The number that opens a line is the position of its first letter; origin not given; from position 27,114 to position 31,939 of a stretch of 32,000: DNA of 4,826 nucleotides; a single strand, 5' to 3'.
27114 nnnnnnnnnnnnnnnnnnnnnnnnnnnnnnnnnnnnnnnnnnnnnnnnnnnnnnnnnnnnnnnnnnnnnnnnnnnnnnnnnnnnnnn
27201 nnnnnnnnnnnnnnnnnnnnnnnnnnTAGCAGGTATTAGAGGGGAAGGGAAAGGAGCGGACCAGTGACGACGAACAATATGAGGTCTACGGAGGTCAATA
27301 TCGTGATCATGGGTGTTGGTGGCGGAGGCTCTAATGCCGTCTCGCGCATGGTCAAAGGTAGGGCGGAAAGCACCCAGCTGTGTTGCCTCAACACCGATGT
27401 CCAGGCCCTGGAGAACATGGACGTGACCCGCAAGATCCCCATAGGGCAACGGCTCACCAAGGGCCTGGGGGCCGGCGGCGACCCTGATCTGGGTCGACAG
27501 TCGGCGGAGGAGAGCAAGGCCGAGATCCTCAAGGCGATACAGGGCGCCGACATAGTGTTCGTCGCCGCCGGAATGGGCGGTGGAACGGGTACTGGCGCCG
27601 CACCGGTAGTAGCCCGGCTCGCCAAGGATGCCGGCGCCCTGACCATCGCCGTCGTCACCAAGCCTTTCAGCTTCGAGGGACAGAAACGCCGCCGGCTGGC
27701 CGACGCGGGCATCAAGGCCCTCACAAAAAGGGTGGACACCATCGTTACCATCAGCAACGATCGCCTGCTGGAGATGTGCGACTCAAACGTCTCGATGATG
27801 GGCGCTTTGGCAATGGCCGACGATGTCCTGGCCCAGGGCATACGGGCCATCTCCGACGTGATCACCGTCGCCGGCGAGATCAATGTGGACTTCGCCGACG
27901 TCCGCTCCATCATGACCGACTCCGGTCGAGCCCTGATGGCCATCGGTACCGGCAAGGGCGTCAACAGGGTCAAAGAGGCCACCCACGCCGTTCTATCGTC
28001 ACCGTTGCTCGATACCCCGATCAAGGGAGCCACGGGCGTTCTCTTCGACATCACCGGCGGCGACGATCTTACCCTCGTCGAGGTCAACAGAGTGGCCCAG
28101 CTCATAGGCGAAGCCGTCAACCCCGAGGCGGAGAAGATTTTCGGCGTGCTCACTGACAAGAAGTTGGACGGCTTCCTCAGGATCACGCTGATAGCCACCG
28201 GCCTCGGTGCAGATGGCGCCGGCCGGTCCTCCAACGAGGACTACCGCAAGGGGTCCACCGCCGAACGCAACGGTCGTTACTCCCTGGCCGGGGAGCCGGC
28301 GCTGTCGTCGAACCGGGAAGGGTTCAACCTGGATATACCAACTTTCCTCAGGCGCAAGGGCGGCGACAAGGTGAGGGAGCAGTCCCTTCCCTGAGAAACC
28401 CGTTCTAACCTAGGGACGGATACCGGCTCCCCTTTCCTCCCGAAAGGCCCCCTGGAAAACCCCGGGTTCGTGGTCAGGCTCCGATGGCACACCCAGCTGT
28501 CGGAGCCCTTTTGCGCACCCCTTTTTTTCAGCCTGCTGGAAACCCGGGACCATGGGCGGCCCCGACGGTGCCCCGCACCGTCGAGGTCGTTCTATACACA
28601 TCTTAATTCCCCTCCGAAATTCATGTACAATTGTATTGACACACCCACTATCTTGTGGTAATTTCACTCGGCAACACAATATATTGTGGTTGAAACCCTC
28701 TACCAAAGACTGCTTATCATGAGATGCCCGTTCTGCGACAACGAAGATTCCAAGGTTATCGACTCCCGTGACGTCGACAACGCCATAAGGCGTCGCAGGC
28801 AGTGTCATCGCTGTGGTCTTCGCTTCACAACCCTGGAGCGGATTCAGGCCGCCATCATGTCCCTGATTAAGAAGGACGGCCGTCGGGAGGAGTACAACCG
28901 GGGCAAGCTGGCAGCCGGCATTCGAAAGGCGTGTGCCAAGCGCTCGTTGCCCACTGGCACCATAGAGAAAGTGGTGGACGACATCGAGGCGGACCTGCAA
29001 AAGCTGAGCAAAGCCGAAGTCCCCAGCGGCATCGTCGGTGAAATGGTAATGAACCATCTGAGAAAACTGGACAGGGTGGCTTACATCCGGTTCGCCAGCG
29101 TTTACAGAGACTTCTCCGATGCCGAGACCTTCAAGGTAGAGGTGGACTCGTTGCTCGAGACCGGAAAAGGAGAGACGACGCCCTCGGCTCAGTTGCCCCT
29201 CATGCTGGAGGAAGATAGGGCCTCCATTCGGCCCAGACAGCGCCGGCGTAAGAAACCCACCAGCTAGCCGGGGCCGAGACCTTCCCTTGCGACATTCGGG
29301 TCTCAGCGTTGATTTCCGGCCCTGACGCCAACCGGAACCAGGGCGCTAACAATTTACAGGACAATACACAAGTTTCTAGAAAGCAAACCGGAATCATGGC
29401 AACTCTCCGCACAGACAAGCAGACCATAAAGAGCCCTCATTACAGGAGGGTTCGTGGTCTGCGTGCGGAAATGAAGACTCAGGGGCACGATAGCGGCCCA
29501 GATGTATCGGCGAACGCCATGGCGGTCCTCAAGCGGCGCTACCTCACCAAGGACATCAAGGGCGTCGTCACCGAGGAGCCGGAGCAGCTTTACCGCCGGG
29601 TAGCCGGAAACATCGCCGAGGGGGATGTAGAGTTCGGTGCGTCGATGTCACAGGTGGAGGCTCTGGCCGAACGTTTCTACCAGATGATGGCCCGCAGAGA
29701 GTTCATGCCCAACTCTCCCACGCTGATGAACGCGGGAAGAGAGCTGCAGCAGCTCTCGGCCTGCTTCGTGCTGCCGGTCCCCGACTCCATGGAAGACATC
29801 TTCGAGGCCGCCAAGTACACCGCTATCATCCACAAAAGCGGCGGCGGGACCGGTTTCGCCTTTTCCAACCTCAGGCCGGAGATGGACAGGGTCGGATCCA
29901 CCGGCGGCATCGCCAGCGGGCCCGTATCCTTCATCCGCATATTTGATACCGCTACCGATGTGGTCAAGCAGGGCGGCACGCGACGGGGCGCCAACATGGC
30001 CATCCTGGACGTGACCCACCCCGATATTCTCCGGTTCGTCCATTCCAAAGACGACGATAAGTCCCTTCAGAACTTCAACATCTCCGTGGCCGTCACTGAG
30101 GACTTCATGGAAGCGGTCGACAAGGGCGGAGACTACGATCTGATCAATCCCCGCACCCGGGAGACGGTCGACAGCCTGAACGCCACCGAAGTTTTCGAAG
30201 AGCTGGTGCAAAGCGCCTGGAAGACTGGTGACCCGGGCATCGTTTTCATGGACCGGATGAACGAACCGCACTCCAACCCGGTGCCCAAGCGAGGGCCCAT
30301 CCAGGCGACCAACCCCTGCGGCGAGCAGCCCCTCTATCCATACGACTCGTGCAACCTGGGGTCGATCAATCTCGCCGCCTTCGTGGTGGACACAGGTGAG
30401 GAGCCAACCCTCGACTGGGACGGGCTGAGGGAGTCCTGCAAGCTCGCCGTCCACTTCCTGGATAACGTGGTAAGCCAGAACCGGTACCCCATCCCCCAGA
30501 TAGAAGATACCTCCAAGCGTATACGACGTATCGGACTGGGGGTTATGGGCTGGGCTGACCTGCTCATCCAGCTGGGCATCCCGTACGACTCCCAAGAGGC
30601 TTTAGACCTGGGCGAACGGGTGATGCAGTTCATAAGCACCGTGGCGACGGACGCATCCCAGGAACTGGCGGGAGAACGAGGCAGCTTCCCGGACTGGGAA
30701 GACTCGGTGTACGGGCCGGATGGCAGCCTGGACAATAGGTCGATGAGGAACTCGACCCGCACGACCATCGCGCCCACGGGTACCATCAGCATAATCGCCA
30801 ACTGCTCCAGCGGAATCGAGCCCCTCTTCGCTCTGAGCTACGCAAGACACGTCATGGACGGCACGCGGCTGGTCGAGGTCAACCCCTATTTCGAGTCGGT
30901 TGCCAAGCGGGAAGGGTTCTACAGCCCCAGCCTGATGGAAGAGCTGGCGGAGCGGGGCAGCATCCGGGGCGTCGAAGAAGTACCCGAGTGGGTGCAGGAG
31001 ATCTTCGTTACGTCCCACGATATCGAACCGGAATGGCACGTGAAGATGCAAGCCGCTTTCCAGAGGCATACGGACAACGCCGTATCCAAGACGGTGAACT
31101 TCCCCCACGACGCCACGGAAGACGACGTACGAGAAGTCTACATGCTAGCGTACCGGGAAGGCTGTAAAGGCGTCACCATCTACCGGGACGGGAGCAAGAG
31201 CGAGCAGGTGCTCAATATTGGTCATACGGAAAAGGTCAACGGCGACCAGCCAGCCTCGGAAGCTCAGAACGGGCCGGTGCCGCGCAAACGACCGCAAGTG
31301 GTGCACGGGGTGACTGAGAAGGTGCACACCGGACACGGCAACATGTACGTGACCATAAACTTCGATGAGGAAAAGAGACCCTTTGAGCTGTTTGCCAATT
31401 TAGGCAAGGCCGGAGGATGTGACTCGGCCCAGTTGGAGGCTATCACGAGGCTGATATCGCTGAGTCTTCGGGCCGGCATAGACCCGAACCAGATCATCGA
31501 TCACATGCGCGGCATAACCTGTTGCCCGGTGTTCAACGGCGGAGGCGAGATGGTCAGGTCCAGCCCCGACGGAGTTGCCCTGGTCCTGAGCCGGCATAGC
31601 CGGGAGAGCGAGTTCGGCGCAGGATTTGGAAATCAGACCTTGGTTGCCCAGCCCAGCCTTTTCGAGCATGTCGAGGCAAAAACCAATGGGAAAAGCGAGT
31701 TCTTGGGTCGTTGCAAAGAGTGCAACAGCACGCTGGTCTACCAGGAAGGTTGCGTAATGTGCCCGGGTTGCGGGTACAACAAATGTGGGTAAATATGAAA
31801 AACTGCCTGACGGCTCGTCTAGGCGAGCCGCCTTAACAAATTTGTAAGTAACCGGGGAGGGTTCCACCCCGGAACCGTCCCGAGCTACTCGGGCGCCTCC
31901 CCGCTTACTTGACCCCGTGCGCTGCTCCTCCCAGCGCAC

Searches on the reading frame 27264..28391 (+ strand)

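Call 79: search_protein_families(library=pfam, proteins=[window:27264-28391:+], max_evalue=0.001)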
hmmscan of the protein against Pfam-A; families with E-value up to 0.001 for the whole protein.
window:27264-28391:+ (376 aa): 2 families
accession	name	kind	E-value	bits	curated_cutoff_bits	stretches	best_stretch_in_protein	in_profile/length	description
PF00091.31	Tubulin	-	5.8e-46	157.6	33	1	12-173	1-190/190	Tubulin/FtsZ family, GTPase domain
PF12327.13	FtsZ_C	-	5.4e-28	97.6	27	1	221-314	1-94/95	FtsZ family, C-terminal domain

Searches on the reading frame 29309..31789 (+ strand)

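Call 79: search_protein_families(library=pfam, proteins=[window:29309-31789:+], max_evalue=0.001)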
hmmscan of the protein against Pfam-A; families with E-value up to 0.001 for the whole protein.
window:29309-31789:+ (827 aa): 3 families
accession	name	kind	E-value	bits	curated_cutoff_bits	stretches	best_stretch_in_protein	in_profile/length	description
PF02867.20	Ribonuc_red_lgC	-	1.1e-137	460.3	23.9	1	150-625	1-523/523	Ribonucleotide reductase, barrel domain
PF00317.26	Ribonuc_red_lgN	-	4.6e-22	78.3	28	1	67-146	4-76/77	Ribonucleotide reductase, all-alpha domain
PF12637.14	TSCPD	-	1.7e-20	73.6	22.8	1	670-763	5-87/88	TSCPD domain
